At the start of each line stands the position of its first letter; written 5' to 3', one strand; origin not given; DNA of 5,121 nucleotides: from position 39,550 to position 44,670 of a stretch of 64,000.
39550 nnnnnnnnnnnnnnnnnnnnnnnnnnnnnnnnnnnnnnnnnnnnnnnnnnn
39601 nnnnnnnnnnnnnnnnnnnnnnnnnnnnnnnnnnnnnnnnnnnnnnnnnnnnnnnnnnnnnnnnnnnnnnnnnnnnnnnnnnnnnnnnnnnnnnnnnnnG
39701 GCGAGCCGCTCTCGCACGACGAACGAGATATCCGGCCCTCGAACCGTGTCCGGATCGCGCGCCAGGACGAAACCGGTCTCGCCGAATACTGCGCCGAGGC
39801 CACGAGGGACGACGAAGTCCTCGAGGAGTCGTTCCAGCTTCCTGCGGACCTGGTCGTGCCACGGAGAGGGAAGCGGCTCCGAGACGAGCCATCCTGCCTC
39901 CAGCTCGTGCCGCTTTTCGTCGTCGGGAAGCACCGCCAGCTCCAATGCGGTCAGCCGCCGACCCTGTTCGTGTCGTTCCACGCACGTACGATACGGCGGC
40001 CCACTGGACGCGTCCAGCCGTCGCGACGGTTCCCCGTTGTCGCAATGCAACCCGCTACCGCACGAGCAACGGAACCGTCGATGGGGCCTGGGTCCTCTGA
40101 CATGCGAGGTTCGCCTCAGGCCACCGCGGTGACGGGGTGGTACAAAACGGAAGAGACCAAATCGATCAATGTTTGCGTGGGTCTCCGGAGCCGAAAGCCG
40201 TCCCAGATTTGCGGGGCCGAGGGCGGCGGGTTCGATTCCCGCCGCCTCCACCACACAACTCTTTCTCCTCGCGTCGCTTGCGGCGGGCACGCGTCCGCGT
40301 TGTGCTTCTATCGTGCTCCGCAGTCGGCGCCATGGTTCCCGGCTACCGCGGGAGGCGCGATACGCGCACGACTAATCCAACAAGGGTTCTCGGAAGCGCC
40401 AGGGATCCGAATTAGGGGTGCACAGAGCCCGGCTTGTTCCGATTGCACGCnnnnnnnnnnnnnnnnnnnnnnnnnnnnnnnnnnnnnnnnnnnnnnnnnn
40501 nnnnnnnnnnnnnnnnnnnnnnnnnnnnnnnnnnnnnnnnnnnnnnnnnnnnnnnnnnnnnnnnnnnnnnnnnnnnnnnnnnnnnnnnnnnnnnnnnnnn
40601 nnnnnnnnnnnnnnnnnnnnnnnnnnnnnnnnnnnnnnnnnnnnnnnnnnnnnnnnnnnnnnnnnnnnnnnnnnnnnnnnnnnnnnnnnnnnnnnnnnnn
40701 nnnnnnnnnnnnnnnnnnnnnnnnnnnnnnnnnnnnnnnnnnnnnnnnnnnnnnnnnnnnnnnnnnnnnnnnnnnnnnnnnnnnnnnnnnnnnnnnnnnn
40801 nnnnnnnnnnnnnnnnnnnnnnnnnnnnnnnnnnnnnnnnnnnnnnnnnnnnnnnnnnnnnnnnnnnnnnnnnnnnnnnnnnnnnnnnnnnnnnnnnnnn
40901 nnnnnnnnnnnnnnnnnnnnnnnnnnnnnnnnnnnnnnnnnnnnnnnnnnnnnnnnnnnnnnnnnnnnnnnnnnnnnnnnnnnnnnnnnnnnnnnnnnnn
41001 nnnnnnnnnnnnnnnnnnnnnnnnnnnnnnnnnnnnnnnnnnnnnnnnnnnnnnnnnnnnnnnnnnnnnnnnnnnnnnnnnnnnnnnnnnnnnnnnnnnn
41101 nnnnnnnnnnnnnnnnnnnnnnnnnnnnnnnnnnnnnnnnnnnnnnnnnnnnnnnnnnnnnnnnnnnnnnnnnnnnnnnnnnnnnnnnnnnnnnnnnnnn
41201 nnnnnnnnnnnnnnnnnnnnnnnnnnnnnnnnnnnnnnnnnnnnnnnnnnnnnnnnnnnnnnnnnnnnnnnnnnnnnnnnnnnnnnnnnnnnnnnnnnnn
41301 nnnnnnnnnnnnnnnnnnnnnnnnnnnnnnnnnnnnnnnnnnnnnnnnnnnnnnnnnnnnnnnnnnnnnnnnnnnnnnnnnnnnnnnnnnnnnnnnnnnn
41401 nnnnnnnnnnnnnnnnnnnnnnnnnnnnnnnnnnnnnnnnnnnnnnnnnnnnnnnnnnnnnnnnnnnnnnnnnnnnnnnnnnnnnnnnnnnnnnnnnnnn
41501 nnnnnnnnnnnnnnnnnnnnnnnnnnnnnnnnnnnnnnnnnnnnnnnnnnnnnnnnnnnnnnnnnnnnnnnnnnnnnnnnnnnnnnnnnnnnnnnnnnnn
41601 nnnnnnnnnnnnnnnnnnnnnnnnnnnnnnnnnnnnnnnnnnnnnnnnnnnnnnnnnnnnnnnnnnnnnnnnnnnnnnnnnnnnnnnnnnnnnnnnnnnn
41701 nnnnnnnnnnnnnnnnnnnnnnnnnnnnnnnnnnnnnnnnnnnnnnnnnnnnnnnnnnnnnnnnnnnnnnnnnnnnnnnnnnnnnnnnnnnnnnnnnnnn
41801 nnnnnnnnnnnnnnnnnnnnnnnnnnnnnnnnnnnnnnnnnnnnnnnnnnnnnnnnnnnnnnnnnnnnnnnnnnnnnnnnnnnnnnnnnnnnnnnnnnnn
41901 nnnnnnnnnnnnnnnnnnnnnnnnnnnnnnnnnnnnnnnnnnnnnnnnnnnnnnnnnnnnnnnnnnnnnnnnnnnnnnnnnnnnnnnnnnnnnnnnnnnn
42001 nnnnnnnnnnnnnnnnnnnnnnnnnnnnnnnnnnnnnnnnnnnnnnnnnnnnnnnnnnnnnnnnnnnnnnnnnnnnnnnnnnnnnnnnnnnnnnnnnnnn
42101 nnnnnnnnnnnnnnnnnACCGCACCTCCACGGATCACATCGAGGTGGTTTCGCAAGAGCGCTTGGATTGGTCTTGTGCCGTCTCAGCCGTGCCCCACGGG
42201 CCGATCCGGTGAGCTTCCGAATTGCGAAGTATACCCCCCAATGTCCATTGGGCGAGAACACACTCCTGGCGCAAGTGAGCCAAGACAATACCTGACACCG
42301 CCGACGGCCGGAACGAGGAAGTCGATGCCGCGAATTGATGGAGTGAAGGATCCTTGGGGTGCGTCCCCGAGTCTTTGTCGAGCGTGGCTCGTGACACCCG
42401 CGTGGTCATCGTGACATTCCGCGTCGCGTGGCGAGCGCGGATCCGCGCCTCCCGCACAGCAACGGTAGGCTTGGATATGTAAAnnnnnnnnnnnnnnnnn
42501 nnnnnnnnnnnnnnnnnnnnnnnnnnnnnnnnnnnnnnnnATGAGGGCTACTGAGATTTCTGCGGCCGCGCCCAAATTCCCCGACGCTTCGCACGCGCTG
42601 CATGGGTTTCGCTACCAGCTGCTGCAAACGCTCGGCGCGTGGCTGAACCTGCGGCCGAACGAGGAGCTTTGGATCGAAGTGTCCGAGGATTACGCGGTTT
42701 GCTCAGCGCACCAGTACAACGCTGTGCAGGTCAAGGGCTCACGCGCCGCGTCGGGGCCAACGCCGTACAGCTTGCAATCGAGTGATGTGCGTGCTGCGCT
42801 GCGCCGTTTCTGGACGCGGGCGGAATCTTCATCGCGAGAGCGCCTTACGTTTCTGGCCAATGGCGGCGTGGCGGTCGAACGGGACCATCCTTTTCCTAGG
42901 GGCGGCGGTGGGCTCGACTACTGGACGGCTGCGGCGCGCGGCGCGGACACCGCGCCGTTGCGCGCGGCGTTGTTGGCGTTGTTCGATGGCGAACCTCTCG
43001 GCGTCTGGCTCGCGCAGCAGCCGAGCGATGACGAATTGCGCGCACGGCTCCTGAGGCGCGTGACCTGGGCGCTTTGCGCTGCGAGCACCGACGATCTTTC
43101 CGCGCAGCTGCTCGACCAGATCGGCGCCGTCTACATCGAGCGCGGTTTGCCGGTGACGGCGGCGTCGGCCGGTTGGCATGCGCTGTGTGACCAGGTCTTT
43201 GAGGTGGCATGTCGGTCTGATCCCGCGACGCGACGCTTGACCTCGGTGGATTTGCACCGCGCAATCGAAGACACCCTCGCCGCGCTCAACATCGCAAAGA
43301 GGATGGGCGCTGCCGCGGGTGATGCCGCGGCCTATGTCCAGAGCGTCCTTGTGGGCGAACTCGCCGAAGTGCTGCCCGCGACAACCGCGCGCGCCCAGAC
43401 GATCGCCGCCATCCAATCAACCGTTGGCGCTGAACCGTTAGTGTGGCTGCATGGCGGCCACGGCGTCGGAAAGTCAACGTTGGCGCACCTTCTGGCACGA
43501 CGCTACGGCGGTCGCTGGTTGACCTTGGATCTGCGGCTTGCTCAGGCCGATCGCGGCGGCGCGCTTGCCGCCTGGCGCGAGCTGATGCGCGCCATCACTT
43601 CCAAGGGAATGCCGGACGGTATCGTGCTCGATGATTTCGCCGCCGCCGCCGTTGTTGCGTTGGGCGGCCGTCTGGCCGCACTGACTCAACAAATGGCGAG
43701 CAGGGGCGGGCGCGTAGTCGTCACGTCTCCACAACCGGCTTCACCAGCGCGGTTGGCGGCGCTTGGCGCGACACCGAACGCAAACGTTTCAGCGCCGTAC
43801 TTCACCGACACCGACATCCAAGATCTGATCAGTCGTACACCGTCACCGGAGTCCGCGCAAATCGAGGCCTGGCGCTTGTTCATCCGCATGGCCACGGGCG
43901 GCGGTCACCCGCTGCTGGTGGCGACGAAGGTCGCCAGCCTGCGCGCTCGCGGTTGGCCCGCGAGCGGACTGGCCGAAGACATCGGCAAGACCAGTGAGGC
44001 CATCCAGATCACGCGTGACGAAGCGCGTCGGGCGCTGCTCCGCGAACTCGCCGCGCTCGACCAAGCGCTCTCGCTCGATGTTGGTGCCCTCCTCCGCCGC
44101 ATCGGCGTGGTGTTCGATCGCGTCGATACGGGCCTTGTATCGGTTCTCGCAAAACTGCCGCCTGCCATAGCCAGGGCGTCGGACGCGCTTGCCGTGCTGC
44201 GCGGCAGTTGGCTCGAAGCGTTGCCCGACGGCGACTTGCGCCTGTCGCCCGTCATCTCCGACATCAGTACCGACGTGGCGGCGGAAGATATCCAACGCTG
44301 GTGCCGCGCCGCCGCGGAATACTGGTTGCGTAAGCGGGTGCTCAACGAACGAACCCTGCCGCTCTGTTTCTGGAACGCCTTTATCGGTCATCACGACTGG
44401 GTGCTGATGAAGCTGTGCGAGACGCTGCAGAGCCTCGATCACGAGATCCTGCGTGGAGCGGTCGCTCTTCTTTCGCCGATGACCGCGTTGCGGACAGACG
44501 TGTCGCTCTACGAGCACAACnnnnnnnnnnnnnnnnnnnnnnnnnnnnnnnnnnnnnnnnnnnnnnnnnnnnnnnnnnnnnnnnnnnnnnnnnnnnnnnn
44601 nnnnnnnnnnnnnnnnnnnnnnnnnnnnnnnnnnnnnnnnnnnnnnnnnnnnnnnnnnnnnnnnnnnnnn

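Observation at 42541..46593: Avs-like nuclease-STAND-repeat receptor with an unknown sensor region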

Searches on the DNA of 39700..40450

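Call 17: search_rna_families(source=window, start=39700, end=40450, threshold=evalue, max_evalue=1, show_alignments=3)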
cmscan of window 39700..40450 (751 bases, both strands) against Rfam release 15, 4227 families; matches with E-value up to 1: 3.
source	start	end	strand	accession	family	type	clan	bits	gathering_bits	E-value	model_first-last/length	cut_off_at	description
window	40213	40253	+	RF00023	tmRNA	Gene;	CL00001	33.1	47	1.5e-11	1-374/374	no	transfer-messenger RNA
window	40226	40362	+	RF04321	tmRNA_permuted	Gene;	-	27.3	47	0.0014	36-98/213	no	permuted transfer-messenger RNA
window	40193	40251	-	RF04354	Plastid-ycf2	Cis-reg;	-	18.4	65.7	0.64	1-75/75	no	Plastid-ycf2 5UTR RNA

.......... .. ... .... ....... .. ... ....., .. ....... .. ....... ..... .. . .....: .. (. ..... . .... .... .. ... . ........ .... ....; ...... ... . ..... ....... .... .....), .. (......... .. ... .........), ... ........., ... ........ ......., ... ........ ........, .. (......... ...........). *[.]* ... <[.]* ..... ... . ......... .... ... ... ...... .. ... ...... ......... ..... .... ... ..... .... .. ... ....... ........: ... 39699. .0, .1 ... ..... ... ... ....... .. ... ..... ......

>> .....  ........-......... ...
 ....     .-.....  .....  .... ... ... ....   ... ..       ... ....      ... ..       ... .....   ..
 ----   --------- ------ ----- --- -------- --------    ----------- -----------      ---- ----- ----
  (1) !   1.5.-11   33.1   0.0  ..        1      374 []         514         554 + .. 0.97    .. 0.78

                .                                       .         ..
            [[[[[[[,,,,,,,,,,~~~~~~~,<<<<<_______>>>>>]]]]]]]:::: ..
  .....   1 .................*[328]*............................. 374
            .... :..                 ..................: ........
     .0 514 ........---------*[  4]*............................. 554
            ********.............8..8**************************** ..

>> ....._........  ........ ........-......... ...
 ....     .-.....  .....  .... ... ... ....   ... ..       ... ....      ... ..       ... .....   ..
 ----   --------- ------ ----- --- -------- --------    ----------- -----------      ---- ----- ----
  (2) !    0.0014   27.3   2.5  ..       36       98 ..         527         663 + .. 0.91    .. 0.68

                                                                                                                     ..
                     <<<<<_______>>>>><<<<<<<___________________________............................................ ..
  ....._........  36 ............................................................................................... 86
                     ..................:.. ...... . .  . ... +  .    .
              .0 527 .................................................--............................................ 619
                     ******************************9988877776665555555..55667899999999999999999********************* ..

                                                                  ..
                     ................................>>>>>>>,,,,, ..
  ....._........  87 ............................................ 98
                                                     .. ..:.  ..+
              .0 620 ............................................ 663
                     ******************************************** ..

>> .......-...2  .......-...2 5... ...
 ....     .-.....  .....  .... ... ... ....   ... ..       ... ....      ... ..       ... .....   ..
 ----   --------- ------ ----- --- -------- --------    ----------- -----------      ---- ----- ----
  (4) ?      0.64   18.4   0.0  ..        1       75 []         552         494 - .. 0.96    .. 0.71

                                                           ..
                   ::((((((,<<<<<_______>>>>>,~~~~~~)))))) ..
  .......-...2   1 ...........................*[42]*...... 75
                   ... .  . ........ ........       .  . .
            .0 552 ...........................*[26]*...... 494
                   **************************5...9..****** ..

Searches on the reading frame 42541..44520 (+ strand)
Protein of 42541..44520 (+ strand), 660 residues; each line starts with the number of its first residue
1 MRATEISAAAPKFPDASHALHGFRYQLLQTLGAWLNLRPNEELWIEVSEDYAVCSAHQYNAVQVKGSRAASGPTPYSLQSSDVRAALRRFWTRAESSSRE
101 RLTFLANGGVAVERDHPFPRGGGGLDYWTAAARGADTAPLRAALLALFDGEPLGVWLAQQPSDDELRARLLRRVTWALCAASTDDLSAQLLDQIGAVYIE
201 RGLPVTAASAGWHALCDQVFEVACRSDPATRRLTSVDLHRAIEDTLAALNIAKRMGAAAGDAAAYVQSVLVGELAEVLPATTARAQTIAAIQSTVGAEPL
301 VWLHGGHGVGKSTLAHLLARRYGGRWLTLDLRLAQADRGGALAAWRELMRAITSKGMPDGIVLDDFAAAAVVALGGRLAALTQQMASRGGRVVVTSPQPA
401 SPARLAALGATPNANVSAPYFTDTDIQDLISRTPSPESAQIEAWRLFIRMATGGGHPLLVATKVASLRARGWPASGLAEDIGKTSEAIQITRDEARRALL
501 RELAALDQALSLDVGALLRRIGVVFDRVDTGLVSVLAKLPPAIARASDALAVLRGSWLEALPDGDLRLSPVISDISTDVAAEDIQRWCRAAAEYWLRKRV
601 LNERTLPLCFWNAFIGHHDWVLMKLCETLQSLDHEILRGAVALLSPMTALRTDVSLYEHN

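Call 51: predict_structure(alignment_id=A3)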
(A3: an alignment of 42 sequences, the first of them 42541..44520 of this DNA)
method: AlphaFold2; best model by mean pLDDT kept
length: 660 residues; sequences in the alignment: 42
mean_pLDDT: 87.1   pTM: 0.83
mean pLDDT of the five models: 87.1, 86.2, 85.3, 85.2, 83.7
residues with pLDDT >= 90: 368; 70-90: 247; 50-70: 18; < 50: 27
segments of 3 or more residues with pLDDT < 50: 1-12, 254-267
pLDDT, mean of each block of 10 residues (from residue 1): 45 65 91 91 88 91 85 89 94 90 92 89 89 91 95 95 95 91 86 85 80 92 91 92 74 44 50 75 89 89 92 94 92 82 88 88 91 87 86 94 87 92 94 91 93 93 93 88 86 89 84 91 93 95 92 88 89 91 96 89 91 95 92 89 82 78
secondary structure, 60 per line:
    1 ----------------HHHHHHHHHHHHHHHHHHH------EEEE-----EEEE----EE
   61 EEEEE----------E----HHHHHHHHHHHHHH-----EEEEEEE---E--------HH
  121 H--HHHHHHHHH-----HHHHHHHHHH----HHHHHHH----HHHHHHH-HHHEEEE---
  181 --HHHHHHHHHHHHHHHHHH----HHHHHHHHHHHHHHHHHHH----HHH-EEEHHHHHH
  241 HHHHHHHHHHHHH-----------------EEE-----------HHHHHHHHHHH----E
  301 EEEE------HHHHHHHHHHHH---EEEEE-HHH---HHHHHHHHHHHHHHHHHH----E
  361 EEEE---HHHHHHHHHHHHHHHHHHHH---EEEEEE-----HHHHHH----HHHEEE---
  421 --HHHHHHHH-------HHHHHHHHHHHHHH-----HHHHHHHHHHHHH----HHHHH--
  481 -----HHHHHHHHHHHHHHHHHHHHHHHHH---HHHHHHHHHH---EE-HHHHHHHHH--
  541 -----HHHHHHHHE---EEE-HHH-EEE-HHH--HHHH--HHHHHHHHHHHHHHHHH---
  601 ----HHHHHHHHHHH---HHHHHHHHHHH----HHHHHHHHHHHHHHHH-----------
elements in order: H17-35 E42-45 E51-54 E59-65 H81-94 E100-106 H124-132 H138-147 H152-158 H163-169 E174-177 H183-200 H205-223 E232-234 H235-253 E271-273 H285-295 E300-304 H311-322 E326-330 H338-355 E360-364 H368-387 E391-396 H402-407 E415-417 H423-430 H438-451 H457-469 H474-478 H486-510 H514-523 H530-538 H546-553 E558-560 E566-568 H575-578 H581-597 H605-615 H619-629 H634-649

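Call 55: fold_search(model_id=the predicted structure, library=pdb)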
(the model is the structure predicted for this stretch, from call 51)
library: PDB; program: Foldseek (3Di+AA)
matches with E <= 10: 1215; with E <= 0.001: 146
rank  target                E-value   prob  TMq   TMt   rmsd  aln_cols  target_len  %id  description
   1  8dgc_B                3.7e-10  1.00  0.30  0.13  16.8       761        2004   13  Avs3 bound to phage PhiV-1 terminase (released 2022-08-03)
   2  9ria_C                2.5e-07  1.00  0.32  0.26  25.9       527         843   12  Cryo-EM structure of tomato NRC3-AVRcap1b complex (released 2025-07-23)
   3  8bob_C                5.0e-07  1.00  0.21  0.32  19.3       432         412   14  Structural basis for negative regulation of the maltose system (released 2023-10-18)
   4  9ria_A                5.5e-07  1.00  0.26  0.22  26.7       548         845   12  Cryo-EM structure of tomato NRC3-AVRcap1b complex (released 2025-07-23)
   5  3sfz                  8.4e-07  1.00  0.21  0.14  18.6       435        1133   16  Crystal structure of full-length murine Apaf-1 (released 2011-08-24)
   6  9cc9_A                1.1e-06  1.00  0.31  0.25  28.0       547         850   12  Dodecameric state of the NRC4 resistosome (released 2024-09-11)
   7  9fp6_A                1.4e-06  1.00  0.28  0.26  24.0       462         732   13  Structure of the NbNRC2 hexameric resistosome (released 2024-07-03)
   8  9h2l_A                1.6e-06  1.00  0.29  0.24  23.2       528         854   13  Cryo-EM structure of an octameric G10-resistosome from wheat (released 2025-09-24)
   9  9c1m_G                1.8e-06  1.00  0.24  0.36  27.8       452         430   10  HerA-DUF assembly 1 (released 2025-06-04)
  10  3shf                  2.7e-06  1.00  0.22  0.14  19.5       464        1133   16  Crystal structure of the R265S mutant of full-length murine Apaf-1 (released 2011-08-24)
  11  9ri9_B                2.9e-06  1.00  0.31  0.25  27.2       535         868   11  Cryo-EM structure of the tomato NRC3 hexameric resistosome (released 2025-07-23)
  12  7dfv_A                1.2e-05  1.00  0.32  0.39  19.1       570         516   13  Cryo-EM structure of plant NLR RPP1 tetramer core part (released 2020-12-16)
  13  8xuq_A                2.5e-05  1.00  0.21  0.17  30.0       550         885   11  Cryo-EM structure of tomato NRC2 tetramer (released 2024-05-22)
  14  7t3i_A                3.5e-05  0.99  0.21  0.23  24.1       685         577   11  CryoEM structure of the Rix7 D2 Walker B mutant (released 2022-03-02)
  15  7bp9_A                5.0e-05  1.00  0.24  0.21  20.9       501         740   13  Human AAA+ ATPase VCP mutant - T76E, ADP-bound form (released 2021-03-31)
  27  9hr5_C                1.2e-04  1.00  0.26  0.41  18.6       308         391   13  Salmonella enterica Lamassu LmuA nuclease tetramer bound to DNA duplex (released 2025-10-01)
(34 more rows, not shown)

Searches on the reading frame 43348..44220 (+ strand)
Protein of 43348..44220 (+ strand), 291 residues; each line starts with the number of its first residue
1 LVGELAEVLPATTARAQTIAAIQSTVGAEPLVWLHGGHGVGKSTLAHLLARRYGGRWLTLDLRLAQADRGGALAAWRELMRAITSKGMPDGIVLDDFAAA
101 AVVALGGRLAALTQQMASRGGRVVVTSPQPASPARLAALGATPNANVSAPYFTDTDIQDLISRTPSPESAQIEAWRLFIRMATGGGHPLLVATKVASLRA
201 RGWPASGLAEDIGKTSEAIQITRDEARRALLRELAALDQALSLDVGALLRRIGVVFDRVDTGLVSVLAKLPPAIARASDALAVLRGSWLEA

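Call 84: search_solved_structures(query=window:43348-44220:+, max_evalue=10)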
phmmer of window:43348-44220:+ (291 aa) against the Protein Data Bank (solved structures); distinct sequences matched with E-value up to 10: 7.
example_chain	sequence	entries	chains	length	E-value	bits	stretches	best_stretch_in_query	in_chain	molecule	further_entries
9uiq_A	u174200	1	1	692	0.033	16.9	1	32-115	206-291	Chromosome transmission fidelity protein 18 homolog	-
8umt_A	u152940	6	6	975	0.051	16.3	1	32-115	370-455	Chromosome transmission fidelity protein 18 homolog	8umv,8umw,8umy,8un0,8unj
8umu_A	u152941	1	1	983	0.052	16.3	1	32-115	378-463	Chromosome transmission fidelity protein 18 homolog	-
8zwo_A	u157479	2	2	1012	0.054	16.2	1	32-115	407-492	Chromosome transmission fidelity protein 18 homolog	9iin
2vli_A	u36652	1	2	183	0.15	14.7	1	29-66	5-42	ANTIBIOTIC RESISTANCE PROTEIN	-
2bwj_A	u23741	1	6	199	0.17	14.6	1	31-108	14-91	ADENYLATE KINASE 5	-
4k08_A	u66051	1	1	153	1.4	11.6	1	191-237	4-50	Methyl-accepting chemotaxis sensory transducer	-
